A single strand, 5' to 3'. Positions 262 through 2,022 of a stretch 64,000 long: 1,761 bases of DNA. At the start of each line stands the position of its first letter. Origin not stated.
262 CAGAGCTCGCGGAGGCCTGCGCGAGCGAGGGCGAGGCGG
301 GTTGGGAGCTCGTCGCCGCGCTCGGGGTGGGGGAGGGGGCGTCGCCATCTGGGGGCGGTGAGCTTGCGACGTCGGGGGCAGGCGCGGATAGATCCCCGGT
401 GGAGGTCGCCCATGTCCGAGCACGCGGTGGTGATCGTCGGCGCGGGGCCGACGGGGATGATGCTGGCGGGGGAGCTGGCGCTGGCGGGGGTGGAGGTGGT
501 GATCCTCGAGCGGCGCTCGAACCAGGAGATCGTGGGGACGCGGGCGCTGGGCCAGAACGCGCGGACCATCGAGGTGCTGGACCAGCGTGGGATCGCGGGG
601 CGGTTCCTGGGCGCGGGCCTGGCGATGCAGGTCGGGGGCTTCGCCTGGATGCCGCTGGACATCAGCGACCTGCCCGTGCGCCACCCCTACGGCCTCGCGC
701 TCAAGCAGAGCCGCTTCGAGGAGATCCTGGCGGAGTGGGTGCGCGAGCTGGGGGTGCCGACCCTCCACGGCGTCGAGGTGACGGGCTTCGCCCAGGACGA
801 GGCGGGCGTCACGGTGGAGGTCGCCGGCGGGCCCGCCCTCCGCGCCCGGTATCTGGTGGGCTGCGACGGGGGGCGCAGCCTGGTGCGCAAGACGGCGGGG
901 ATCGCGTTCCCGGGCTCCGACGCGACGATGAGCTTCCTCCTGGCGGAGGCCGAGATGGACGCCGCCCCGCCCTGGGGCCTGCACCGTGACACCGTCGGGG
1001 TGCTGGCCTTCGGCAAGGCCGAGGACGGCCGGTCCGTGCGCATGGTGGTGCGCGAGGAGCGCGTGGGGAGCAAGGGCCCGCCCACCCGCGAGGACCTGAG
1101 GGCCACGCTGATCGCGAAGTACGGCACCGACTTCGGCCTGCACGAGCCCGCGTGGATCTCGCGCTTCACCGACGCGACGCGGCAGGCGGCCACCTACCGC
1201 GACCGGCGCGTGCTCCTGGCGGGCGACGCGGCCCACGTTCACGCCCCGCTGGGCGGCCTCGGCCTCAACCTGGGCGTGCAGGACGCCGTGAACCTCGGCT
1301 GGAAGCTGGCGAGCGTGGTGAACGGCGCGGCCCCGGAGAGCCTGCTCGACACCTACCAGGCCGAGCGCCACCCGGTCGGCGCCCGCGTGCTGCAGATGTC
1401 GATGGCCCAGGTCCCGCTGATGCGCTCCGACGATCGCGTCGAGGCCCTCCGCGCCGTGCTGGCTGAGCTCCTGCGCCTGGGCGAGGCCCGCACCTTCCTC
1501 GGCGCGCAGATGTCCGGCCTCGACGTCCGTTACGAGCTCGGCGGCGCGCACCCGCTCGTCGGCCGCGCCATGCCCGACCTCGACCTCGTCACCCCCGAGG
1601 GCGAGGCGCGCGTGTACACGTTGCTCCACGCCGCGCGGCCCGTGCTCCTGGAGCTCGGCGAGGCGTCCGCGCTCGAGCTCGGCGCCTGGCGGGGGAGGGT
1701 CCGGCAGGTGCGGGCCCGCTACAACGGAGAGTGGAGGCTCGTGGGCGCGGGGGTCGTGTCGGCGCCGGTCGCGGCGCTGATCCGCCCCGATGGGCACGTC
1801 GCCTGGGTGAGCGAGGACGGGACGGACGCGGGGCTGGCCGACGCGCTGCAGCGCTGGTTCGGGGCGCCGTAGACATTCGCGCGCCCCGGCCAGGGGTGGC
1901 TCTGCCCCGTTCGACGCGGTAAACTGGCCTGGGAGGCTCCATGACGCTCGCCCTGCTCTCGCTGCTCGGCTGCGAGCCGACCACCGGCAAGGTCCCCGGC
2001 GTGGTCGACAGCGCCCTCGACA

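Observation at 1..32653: Two inverted copies of a ~225-bp MITE-like element with 11-bp TIRs bracket the first 32 kb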

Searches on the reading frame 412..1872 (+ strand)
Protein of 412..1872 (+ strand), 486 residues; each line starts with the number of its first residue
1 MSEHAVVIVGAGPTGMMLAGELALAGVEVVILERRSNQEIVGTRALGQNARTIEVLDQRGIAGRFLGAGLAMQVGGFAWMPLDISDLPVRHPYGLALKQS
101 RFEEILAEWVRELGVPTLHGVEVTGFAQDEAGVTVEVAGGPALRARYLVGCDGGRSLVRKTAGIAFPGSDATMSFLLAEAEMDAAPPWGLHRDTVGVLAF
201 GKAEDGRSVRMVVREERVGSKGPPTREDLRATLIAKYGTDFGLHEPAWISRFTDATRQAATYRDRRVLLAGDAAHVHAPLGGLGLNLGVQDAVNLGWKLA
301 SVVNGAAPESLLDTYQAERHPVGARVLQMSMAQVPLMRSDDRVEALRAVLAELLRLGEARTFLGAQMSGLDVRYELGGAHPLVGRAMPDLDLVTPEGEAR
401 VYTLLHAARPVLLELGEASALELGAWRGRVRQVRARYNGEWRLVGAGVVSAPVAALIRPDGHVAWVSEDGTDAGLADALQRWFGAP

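Call 70: find_encoding_contigs(protein=window:412-1872:+, flank=10000, max_places=6)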
Protein window:412-1872:+ (486 aa): 3 contigs read that carry it; 2 places shown.
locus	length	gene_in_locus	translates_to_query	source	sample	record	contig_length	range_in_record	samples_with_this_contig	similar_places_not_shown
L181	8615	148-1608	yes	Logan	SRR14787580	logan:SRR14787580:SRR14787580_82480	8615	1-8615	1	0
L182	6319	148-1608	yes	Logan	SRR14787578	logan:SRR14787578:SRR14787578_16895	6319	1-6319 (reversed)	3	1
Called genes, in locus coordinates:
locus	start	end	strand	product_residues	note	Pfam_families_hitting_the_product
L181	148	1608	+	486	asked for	PF00070:Pyr_redox (faint), PF01494:FAD_binding_3, PF03486:HI0933_like (faint), PF07992:Pyr_redox_2 (faint), PF21274:Rng_hyd_C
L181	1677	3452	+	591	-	PF08757:CotH, PF11617:Cu-binding_MopE, PF00059:Lectin_C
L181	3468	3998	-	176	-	PF06271:RDD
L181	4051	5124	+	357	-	PF16396:DUF5005, PF13810:DUF4185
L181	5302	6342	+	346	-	PF13391:HNH_2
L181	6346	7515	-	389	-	PF07690:MFS_1, PF00083:Sugar_tr (weak), PF07690:MFS_1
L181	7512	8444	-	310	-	PF01370:Epimerase, PF04321:RmlD_sub_bind, PF16363:GDP_Man_Dehyd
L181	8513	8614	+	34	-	?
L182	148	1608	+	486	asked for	PF00070:Pyr_redox (faint), PF01494:FAD_binding_3, PF03486:HI0933_like (faint), PF07992:Pyr_redox_2 (faint), PF21274:Rng_hyd_C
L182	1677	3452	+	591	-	PF08757:CotH, PF11617:Cu-binding_MopE, PF00059:Lectin_C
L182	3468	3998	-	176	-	PF06271:RDD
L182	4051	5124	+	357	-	PF16396:DUF5005, PF13810:DUF4185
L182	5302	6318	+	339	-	?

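Call 90: list_cluster_members(proteins=[window:412-1869:+, window:32698-34659:+])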
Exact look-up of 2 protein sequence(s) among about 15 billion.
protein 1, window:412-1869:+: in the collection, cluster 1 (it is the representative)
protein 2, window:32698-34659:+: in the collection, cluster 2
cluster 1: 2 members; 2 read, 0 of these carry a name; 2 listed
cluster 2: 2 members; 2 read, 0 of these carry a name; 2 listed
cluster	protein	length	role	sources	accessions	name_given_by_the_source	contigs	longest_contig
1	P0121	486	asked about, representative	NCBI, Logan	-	-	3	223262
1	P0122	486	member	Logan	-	-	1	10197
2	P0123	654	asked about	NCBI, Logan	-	-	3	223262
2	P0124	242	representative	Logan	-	-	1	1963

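Call 91: find_encoding_contigs(protein=P0122, flank=10000, max_places=5)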
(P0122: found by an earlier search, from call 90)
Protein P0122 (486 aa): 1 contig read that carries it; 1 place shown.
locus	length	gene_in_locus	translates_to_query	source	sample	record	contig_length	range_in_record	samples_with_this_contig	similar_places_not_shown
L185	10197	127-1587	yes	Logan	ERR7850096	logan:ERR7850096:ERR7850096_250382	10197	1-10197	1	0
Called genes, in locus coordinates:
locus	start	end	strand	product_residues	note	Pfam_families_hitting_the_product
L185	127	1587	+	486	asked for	PF00070:Pyr_redox (faint), PF01494:FAD_binding_3, PF03486:HI0933_like (faint), PF07992:Pyr_redox_2 (faint), PF21274:Rng_hyd_C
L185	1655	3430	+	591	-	PF08757:CotH, PF11617:Cu-binding_MopE, PF00059:Lectin_C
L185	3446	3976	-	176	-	PF06271:RDD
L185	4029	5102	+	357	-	PF16396:DUF5005, PF13810:DUF4185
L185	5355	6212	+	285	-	PF01582:TIR (faint), PF13676:TIR_2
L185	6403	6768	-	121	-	-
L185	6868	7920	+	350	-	PF13391:HNH_2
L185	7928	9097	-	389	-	PF07690:MFS_1, PF00083:Sugar_tr (faint), PF07690:MFS_1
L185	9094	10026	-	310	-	PF01370:Epimerase, PF04321:RmlD_sub_bind, PF16363:GDP_Man_Dehyd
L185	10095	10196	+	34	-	?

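Call 92: find_encoding_contigs(protein=P0124, flank=3000, max_places=5)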
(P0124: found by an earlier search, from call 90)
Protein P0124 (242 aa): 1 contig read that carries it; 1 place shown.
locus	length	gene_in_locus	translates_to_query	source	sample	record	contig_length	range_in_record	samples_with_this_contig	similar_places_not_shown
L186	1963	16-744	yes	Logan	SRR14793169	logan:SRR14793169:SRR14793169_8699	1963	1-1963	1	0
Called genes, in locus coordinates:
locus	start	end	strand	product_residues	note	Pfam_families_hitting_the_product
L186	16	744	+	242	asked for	-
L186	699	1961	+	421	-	?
